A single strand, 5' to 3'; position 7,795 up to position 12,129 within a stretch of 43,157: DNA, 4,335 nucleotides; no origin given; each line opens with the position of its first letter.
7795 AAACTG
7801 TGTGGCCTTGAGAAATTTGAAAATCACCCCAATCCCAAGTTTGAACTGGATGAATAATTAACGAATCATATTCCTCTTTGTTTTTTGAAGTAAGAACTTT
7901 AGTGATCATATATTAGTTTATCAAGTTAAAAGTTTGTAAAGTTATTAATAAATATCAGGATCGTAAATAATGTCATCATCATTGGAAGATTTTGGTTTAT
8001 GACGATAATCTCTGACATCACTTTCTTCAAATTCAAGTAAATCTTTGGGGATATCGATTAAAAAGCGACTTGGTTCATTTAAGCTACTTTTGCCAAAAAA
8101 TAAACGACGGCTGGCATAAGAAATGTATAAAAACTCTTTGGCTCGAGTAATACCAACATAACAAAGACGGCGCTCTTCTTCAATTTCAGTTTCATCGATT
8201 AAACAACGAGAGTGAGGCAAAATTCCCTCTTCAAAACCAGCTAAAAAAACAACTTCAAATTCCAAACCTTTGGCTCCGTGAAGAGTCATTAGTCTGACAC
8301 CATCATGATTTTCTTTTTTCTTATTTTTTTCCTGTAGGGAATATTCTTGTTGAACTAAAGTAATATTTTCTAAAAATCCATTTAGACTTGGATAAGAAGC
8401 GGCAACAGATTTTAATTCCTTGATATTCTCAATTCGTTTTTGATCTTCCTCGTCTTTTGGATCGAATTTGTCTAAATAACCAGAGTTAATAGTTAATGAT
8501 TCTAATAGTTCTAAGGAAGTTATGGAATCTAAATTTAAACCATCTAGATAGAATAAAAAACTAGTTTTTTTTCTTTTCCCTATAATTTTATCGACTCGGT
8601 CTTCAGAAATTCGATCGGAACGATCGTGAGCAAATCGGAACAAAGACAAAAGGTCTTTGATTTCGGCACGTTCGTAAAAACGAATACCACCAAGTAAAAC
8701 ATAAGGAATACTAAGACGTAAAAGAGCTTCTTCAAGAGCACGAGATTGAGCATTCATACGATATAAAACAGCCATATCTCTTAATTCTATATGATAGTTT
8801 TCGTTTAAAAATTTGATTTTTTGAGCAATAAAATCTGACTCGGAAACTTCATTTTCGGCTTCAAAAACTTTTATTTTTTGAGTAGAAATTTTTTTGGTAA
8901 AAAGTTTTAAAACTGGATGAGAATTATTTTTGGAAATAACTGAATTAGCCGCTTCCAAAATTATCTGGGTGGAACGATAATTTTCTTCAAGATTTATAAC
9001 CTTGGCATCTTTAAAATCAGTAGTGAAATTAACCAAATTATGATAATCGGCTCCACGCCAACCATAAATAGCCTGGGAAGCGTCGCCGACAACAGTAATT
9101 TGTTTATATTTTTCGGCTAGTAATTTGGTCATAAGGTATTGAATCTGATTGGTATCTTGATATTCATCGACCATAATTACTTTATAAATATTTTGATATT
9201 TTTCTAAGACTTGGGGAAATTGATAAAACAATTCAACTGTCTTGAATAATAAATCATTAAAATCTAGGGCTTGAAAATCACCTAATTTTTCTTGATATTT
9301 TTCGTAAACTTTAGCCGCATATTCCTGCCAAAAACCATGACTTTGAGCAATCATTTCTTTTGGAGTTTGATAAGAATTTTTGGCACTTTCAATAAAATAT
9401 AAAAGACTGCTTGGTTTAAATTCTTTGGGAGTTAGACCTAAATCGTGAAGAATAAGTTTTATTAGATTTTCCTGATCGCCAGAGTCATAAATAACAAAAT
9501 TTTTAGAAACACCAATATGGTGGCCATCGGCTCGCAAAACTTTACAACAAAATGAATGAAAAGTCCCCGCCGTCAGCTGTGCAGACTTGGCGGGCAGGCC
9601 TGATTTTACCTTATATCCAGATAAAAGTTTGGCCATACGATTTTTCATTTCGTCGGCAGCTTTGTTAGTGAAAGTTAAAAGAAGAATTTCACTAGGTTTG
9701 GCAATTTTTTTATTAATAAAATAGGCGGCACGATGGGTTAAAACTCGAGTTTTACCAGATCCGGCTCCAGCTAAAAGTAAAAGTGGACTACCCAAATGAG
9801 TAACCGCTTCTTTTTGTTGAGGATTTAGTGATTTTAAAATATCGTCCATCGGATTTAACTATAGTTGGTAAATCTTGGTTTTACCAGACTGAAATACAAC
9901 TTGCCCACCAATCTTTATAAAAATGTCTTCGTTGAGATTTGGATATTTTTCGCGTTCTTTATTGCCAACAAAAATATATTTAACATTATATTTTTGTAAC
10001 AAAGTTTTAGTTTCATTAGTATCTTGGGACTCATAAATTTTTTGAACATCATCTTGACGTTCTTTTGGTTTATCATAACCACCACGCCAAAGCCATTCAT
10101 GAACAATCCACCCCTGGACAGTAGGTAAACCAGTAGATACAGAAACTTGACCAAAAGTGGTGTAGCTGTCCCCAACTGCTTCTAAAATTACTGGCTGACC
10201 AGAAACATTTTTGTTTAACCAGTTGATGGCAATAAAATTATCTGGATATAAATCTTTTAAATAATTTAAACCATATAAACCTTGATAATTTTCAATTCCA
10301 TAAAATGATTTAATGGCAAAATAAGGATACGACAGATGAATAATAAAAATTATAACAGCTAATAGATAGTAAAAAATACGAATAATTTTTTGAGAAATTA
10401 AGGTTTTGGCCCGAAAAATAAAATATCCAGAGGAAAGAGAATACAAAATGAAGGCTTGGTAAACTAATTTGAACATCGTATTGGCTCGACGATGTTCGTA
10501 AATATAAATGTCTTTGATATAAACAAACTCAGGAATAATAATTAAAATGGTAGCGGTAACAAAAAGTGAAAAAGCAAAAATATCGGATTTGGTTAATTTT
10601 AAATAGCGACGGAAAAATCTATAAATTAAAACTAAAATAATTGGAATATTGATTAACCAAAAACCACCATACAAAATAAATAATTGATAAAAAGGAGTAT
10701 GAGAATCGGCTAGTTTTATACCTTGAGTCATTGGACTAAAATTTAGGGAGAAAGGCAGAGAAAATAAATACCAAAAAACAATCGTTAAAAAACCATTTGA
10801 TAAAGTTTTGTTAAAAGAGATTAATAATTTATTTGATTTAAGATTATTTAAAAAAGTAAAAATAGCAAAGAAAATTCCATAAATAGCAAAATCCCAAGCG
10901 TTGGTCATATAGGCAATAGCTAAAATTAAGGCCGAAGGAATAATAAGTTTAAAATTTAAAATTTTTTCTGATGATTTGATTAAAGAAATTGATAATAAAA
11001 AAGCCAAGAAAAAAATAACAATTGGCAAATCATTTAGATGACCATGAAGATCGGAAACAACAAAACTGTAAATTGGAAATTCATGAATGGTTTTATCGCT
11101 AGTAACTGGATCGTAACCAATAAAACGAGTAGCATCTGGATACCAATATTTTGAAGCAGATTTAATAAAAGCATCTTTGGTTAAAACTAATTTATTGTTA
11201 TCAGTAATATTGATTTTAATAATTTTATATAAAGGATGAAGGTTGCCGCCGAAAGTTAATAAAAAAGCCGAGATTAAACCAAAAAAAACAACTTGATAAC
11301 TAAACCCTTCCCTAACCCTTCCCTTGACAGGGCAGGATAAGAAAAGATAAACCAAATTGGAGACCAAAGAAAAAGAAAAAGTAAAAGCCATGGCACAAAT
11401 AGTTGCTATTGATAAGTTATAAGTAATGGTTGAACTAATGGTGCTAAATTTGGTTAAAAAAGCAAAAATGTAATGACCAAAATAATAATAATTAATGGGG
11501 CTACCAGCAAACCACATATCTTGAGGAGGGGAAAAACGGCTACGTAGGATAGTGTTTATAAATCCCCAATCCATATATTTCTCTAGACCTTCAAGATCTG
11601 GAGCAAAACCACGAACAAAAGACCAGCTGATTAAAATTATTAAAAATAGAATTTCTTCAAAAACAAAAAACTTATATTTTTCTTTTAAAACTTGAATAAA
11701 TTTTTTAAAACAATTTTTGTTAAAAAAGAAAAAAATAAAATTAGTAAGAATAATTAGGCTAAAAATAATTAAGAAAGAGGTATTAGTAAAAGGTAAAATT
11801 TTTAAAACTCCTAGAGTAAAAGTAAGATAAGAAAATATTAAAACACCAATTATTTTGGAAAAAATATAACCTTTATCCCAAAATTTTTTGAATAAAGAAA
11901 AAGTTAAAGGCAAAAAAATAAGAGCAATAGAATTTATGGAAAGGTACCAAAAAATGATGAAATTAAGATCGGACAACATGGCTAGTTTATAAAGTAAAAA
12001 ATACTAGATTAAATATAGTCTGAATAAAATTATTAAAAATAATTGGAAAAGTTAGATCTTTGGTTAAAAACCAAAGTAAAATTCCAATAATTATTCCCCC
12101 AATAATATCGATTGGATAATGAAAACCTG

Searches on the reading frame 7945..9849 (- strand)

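Call 79: search_protein_families(library=pfam, proteins=[window:7945-9849:-], max_evalue=0.00001)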
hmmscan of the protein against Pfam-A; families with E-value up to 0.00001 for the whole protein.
window:7945-9849:- (634 aa): 6 families
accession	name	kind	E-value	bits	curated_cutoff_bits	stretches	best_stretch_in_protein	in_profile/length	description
PF00580.27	UvrD-helicase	-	1.8e-87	293.9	23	1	8-280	1-271/271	UvrD/REP helicase N-terminal domain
PF13361.12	UvrD_C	-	4.9e-60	204.2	25.6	2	466-580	231-349/350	UvrD-like helicase C-terminal domain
PF13245.12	AAA_19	-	5e-22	79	25.1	1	12-263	1-132/134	AAA domain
PF13538.12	UvrD_C_2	-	4.1e-08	33.4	27.4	0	556-576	31-51/52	UvrD-like helicase C-terminal domain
PF13604.12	AAA_30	-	2.7e-07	30.9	27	0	8-72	2-66/191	AAA domain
PF01443.25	Viral_helicase1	-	6.3e-06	26.6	21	0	503-576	163-226/228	Viral superfamily 1 RNA helicase core domain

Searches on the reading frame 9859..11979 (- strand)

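Call 79: search_protein_families(library=pfam, proteins=[window:9859-11979:-], max_evalue=0.00001)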
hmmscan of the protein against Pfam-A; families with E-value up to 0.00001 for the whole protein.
window:9859-11979:- (706 aa): 1 family
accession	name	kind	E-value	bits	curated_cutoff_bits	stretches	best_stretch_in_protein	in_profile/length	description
PF10060.15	DUF2298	-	3.3e-91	307.1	27.8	2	48-454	1-389/488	Uncharacterized membrane protein (DUF2298)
